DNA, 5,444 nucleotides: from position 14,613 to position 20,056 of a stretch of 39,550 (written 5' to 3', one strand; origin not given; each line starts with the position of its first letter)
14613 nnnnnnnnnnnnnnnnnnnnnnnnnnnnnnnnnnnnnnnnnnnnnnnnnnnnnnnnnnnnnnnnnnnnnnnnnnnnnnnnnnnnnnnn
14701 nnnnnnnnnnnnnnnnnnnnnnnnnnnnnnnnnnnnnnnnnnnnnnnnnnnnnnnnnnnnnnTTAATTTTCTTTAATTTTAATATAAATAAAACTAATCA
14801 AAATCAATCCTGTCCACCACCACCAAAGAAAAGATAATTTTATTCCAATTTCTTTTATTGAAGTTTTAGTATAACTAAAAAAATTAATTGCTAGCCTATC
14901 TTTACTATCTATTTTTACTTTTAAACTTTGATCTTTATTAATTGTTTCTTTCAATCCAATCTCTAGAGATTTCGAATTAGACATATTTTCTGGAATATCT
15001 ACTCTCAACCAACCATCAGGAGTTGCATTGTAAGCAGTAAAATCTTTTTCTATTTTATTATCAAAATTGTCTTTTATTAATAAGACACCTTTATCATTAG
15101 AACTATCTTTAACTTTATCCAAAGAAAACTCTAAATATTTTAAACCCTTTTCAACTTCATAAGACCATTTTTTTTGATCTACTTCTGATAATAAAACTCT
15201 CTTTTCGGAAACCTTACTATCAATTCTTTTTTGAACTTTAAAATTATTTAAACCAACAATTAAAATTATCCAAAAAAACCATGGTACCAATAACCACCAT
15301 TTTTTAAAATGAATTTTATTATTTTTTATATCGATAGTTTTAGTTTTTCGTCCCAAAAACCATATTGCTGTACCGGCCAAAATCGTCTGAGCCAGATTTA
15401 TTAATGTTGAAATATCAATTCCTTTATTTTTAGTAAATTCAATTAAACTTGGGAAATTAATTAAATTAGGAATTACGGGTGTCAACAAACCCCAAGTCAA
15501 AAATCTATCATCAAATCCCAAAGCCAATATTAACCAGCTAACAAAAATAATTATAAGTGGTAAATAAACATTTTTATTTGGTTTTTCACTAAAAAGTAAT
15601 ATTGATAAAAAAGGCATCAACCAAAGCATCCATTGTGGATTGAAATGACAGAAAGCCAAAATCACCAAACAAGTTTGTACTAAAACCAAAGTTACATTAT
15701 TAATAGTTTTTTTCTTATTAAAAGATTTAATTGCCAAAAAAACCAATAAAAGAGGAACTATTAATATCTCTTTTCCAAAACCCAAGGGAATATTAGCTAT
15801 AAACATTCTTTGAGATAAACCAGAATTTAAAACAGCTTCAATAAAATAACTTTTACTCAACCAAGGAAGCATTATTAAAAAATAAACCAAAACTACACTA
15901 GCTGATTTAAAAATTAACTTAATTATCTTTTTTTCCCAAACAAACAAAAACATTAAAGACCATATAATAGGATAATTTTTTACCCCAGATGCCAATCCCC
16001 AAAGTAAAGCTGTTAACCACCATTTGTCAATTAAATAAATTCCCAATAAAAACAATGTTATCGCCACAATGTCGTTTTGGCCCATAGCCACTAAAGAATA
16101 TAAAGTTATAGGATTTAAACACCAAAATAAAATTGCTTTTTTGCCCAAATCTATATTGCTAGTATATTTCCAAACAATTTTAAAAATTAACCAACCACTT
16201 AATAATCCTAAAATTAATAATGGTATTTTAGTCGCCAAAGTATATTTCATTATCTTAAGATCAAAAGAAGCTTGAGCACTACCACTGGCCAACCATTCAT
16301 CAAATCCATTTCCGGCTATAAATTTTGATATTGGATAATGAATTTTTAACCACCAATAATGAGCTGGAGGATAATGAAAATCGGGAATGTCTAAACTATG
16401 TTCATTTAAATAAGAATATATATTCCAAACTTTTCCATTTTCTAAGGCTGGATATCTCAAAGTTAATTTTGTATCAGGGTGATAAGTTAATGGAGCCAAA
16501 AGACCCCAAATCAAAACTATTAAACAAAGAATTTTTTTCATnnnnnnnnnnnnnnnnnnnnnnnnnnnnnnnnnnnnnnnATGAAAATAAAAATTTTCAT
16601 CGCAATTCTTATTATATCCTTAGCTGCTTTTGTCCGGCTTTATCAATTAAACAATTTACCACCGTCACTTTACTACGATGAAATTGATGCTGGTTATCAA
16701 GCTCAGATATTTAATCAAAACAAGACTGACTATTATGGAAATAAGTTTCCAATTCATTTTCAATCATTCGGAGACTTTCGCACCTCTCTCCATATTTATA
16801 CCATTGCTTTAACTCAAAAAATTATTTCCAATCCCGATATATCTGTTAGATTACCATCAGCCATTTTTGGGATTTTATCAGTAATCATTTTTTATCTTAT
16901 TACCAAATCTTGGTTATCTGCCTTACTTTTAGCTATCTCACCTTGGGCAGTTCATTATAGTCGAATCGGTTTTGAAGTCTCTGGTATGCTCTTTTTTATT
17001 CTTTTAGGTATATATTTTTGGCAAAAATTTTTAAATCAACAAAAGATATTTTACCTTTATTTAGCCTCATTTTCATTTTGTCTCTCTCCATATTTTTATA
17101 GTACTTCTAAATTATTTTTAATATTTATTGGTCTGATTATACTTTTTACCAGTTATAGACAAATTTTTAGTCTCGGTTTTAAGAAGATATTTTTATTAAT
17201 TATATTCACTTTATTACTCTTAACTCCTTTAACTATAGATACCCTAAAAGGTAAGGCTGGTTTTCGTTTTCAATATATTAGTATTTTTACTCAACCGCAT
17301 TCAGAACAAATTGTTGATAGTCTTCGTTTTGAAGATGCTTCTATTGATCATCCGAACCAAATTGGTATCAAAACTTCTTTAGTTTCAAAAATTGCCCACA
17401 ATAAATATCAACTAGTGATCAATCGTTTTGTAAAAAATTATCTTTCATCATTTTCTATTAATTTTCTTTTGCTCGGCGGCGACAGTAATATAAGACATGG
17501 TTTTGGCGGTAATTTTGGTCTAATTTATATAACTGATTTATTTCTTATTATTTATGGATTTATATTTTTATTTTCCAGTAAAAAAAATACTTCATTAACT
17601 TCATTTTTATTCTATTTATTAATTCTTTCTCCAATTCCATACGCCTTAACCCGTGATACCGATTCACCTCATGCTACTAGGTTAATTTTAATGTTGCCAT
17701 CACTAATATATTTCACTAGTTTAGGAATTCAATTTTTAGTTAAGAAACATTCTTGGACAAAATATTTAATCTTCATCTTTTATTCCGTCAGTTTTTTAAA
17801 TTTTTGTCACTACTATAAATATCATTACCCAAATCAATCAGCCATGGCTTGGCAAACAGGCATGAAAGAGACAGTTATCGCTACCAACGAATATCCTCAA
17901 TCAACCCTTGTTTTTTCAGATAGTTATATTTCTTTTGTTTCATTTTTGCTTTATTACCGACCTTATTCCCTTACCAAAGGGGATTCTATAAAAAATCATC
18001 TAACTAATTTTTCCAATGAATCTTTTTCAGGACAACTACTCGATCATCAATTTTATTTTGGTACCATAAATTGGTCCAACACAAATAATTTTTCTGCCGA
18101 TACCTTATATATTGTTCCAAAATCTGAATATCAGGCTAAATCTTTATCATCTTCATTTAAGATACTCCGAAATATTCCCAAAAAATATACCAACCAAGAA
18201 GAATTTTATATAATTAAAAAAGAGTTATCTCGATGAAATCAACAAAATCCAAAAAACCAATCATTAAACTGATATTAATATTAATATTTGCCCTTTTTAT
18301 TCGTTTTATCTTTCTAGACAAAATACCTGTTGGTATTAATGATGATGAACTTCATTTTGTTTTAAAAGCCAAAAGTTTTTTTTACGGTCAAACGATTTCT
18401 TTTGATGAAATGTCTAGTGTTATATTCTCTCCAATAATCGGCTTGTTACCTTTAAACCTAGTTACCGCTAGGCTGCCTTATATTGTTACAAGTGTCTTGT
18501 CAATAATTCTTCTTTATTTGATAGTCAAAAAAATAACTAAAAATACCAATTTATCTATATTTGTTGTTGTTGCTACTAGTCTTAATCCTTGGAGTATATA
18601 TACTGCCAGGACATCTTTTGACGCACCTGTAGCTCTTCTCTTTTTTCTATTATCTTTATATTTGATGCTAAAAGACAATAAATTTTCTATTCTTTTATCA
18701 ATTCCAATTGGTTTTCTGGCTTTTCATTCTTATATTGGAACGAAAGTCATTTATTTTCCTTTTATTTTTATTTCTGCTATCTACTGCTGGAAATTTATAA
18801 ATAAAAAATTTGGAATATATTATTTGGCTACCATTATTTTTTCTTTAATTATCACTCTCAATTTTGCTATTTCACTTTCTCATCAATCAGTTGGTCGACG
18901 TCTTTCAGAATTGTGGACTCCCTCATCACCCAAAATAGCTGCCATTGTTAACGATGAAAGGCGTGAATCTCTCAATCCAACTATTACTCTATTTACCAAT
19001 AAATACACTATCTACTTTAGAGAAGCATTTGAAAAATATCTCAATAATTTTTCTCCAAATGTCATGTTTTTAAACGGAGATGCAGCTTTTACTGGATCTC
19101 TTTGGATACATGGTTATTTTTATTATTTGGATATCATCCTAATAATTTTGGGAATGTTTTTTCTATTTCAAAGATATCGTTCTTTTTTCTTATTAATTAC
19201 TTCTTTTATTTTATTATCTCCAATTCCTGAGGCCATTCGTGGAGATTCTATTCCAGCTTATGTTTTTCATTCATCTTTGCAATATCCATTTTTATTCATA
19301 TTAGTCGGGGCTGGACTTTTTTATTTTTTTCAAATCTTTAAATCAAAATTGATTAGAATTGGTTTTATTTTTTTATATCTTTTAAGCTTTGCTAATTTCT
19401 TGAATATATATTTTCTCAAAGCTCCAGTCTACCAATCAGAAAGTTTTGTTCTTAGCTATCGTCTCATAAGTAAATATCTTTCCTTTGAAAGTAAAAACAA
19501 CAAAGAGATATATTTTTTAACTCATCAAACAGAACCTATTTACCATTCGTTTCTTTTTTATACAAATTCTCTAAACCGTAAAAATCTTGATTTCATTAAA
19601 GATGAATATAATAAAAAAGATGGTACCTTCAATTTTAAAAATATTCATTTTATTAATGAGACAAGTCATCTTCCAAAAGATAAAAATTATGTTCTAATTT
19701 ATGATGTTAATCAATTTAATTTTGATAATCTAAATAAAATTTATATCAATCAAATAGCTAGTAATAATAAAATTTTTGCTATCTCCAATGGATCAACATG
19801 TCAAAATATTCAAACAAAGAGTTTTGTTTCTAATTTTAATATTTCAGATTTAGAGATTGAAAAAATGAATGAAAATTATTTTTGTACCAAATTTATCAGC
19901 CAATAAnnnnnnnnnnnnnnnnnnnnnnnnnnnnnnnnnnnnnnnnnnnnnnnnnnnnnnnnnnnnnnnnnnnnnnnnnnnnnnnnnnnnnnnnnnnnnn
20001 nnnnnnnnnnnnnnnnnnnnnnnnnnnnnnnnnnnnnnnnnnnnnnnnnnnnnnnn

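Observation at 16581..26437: Six translationally coupled GT-C genes in a row: five diversified ArnT/PMT-like paralogues with a PTPS-related-type enzyme inserted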

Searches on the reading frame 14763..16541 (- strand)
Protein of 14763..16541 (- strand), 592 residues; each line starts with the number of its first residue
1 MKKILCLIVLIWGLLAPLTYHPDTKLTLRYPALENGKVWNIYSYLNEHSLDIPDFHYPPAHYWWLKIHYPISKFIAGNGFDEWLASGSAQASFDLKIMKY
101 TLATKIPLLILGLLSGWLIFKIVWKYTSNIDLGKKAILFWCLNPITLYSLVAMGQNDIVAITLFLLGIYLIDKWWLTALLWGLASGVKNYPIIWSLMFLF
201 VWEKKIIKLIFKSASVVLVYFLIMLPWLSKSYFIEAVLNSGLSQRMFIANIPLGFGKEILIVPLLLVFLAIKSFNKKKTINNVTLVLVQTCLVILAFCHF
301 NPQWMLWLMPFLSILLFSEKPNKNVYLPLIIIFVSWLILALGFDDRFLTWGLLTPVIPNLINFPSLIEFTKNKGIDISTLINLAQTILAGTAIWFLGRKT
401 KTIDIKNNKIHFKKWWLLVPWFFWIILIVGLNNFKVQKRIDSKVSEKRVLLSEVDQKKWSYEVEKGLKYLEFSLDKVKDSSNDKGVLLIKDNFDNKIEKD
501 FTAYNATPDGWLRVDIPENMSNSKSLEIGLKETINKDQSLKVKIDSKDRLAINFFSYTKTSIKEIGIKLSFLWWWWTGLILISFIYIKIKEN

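Call 4: search_protein_families(library=pfam, proteins=[window:14763-16541:-], max_evalue=0.01)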
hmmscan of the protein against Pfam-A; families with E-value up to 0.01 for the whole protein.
window:14763-16541:- (592 aa): 1 family
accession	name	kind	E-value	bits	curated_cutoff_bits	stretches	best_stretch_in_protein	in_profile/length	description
PF09594.16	GT87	-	1.5e-06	28.6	25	1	117-252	35-174/237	Glycosyltransferase family 87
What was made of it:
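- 10342..22833 (.): Variable cassette, which differs between close relatives. It holds D (GT87-like), E (PMT_2, minus strand), a 150-aa single-pass protein, F (ALG6/8-like), Gm (GT87, minus strand), G1, G2, G3 and the N-terminal ~425 aa of G4. Pfam assignments are in call 4.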

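Call 5: search_protein_families(library=ncbifam, proteins=[window:14763-16541:-], max_evalue=0.01)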
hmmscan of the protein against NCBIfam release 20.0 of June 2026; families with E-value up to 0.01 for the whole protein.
window:14763-16541:- (592 aa): 1 family
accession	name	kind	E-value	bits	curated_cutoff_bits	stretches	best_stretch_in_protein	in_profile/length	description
NF009915.0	PRK13375.1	equivalog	8.4e-05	21.3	413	1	136-235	153-248/425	mannosyltransferase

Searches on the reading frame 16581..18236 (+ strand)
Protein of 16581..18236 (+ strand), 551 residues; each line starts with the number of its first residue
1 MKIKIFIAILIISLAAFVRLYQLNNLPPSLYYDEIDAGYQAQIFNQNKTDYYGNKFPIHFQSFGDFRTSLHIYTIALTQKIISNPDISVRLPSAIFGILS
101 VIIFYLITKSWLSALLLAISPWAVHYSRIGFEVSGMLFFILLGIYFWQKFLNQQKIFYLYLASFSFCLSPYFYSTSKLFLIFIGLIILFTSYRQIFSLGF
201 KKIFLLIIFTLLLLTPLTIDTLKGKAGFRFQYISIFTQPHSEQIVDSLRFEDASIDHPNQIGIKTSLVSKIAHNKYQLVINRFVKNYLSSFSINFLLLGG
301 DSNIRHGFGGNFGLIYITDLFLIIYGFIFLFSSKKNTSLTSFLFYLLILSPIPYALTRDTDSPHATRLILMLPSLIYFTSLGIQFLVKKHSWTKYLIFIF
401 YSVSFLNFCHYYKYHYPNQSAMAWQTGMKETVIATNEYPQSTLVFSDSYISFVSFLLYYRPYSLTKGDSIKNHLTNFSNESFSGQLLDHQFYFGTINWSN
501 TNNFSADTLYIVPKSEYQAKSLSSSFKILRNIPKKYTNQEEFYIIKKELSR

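Call 4: search_protein_families(library=pfam, proteins=[window:16581-18236:+], max_evalue=0.01)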
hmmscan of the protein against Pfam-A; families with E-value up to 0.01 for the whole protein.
window:16581-18236:+ (551 aa): 2 families
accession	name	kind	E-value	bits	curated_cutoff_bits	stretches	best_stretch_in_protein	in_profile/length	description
PF13231.12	PMT_2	-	9.7e-09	36.1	26.1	1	71-216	6-156/160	Dolichyl-phosphate-mannose-protein mannosyltransferase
PF02366.24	PMT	-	3.1e-05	24.1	22.7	1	12-218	4-231/245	Dolichyl-phosphate-mannose-protein mannosyltransferase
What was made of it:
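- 16581..18236 (+): G1: PMT_2/PMT-type GT-C paralogue (551 aa). It is the first gene of the + strand run and belongs to the variable cassette. Pfam PMT_2 36.1 bits and PMT 24.1 bits, both above cut-off (call 4).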

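Call 5: search_protein_families(library=ncbifam, proteins=[window:16581-18236:+], max_evalue=0.01)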
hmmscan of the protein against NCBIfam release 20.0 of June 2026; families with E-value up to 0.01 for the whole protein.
window:16581-18236:+ (551 aa): 2 families
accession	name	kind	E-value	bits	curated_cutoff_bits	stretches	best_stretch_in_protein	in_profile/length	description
TIGR03663.1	TIGR03663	subfamily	2e-07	30.4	126.25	1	9-202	5-192/435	flippase activity-associated protein Agl23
NF047440.1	LA3751_2_3_fam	subfamily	0.0086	14.9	200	1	93-215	105-235/460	LA_3751/LA_3752 family putative glycosyltransferase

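Call 21: find_homologous_proteins(query=A1, max_evalue=0.00001)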
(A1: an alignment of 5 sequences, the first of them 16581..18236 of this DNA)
Query A1 (5 sequences) (551 aa, profile of the alignment): 439 proteins with E <= 0.00001 among 8000 candidates; the best 120 are listed.
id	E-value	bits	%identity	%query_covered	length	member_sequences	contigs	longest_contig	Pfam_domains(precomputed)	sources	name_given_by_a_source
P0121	1.0e-200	686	100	100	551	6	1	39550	PF13231.13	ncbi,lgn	-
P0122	2.7e-160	553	73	100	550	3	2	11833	PF13231.13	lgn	-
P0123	7.9e-160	552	72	100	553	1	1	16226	PF13231.13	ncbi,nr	ncbi:MAG: glycosyltransferase family 39 protein [Candidatus Shapirobacteria bacterium]|nr:glycosyltr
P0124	1.2e-156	541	65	99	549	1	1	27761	PF13231.13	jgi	jgi:hypothetical protein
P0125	1.9e-156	540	30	84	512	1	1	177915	PF13231.13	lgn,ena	-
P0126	5.8e-153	529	70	99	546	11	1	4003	PF13231.13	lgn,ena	-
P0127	8.2e-151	522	30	75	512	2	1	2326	PF02366.25,PF13231.13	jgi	-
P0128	6.2e-146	506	33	82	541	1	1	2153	PF02366.25,PF13231.13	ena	-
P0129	1.2e-144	501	28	93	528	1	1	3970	PF13231.13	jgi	jgi:4-amino-4-deoxy-L-arabinose transferase-like glycosyltransferase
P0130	1.1e-142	495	60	97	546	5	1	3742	-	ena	-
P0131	1.6e-141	491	59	99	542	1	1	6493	PF13231.13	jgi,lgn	jgi:hypothetical protein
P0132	4.9e-141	490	60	99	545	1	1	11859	PF13231.13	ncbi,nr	ncbi:glycosyltransferase family 39 protein [Patescibacteria group bacterium]|nr:glycosyltransferase 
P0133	6.6e-141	489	58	99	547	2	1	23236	PF13231.13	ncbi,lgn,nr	ncbi:MAG: glycosyltransferase family 39 protein [Candidatus Shapirobacteria bacterium]|nr:glycosyltr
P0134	7.5e-141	489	31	82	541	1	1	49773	PF02366.25,PF13231.13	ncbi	-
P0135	8.8e-141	489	59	99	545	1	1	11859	PF13231.13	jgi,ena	-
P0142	9.4e-139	482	58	97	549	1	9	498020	-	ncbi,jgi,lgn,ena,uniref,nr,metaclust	ncbi:MAG: hypothetical protein US68_C0002G0040 [Candidatus Shapirobacteria bacterium GW2011_GWE1_38_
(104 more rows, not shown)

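Call 22: list_cluster_members(proteins=[P0121])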
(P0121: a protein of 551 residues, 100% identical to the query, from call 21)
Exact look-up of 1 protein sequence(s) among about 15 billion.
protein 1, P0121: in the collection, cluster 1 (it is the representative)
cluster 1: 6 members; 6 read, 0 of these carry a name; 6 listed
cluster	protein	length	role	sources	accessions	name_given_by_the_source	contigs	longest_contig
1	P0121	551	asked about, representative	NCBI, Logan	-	-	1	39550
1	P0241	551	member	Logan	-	-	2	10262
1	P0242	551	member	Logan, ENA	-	-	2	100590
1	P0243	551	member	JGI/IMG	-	-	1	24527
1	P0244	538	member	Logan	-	-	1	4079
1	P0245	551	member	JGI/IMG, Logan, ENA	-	-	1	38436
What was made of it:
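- Tried and rejected: G1 did identify the window as a complete 39,550-bp public contig (calls 21, 22).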

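Call 27: find_encoding_contigs(protein=P0124, flank=10000, max_places=1)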
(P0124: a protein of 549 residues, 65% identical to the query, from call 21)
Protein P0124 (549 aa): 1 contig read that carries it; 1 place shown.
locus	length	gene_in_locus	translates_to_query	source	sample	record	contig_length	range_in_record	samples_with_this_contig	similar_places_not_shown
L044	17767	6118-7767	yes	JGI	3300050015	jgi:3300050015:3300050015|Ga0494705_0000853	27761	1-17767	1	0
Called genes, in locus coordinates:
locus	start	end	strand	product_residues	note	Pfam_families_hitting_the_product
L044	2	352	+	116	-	?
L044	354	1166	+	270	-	PF00535:Glycos_transf_2, PF10111:Glyco_tranf_2_2 (weak), PF13641:Glyco_tranf_2_3, PF13712:Glyco_tranf_2_5, PF13632:Glyco_trans_2_3 (weak)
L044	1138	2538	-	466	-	PF02366:PMT (weak), PF13231:PMT_2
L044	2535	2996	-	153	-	-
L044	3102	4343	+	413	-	-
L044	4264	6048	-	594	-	PF09594:GT87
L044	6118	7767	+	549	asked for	PF13231:PMT_2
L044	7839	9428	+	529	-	PF10131:PTPS_related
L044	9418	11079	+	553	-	PF02366:PMT, PF13231:PMT_2 (weak)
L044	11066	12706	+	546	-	PF02366:PMT, PF13231:PMT_2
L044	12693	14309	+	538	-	PF02366:PMT (weak)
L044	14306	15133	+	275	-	PF00535:Glycos_transf_2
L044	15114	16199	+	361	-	PF13439:Glyco_transf_4 (weak), PF00534:Glycos_transf_1, PF13692:Glyco_trans_1_4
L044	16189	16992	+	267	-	PF00535:Glycos_transf_2, PF10111:Glyco_tranf_2_2 (weak)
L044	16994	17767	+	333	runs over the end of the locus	PF10111:Glyco_tranf_2_2 (weak), PF13641:Glyco_tranf_2_3 (faint), PF00535:Glycos_transf_2, PF13632:Glyco_trans_2_3 (weak)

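Call 28: find_encoding_contigs(protein=P0142, flank=10000, max_places=1)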
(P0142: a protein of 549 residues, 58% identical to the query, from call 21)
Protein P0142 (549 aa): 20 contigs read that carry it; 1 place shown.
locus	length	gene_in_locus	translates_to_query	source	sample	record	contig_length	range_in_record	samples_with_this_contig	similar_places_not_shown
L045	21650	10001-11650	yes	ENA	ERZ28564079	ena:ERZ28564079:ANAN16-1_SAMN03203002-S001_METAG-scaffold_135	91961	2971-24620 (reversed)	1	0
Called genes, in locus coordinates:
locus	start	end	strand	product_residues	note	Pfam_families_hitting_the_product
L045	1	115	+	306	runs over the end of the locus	PF00535:Glycos_transf_2, PF13641:Glyco_tranf_2_3, PF13632:Glyco_trans_2_3 (weak)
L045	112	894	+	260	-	PF00535:Glycos_transf_2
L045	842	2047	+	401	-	PF13439:Glyco_transf_4 (faint), PF00534:Glycos_transf_1, PF13692:Glyco_trans_1_4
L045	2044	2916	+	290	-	PF00535:Glycos_transf_2, PF10111:Glyco_tranf_2_2 (faint), PF13641:Glyco_tranf_2_3, PF13506:Glyco_transf_21, PF13632:Glyco_trans_2_3 (weak)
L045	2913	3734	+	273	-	PF00535:Glycos_transf_2, PF10111:Glyco_tranf_2_2 (weak), PF13641:Glyco_tranf_2_3, PF13632:Glyco_trans_2_3 (weak)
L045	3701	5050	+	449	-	-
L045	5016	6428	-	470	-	PF13231:PMT_2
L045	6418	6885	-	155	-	-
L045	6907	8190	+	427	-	-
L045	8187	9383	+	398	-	PF09594:GT87 (weak)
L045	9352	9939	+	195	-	-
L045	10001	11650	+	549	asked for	-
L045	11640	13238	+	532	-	-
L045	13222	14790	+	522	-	PF13231:PMT_2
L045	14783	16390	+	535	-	PF02366:PMT (weak)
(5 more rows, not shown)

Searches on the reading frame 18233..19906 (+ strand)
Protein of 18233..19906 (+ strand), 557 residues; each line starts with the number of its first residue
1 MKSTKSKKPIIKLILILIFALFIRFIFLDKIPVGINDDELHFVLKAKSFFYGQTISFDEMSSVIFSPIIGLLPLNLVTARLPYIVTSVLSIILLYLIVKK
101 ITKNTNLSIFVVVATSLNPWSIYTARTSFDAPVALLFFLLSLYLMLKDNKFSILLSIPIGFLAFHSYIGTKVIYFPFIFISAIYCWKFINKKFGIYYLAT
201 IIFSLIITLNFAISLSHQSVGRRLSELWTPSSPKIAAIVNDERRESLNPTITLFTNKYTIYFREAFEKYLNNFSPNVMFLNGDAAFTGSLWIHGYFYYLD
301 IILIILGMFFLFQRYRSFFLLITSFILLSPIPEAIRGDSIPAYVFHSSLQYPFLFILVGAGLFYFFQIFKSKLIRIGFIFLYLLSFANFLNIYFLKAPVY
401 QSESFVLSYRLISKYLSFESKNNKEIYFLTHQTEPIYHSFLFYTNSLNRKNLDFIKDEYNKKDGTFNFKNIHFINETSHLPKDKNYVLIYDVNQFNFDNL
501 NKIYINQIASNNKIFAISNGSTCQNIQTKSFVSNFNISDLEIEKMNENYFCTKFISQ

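Call 4: search_protein_families(library=pfam, proteins=[window:18233-19906:+], max_evalue=0.01)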
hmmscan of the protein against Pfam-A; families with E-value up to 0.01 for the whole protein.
window:18233-19906:+ (557 aa): 1 family
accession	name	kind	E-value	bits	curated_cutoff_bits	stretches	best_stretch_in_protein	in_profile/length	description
PF13231.12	PMT_2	-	0.0017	19.1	26.1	1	75-207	20-155/160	Dolichyl-phosphate-mannose-protein mannosyltransferase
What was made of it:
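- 18233..19906 (+): G2: the most divergent PMT_2-like paralogue (557 aa), a presence/absence gene. PMT_2 19.1 bits, below cut-off (call 4).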

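Call 5: search_protein_families(library=ncbifam, proteins=[window:18233-19906:+], max_evalue=0.01)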
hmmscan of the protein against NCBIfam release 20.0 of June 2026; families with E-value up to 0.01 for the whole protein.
window:18233-19906:+ (557 aa): 0 families
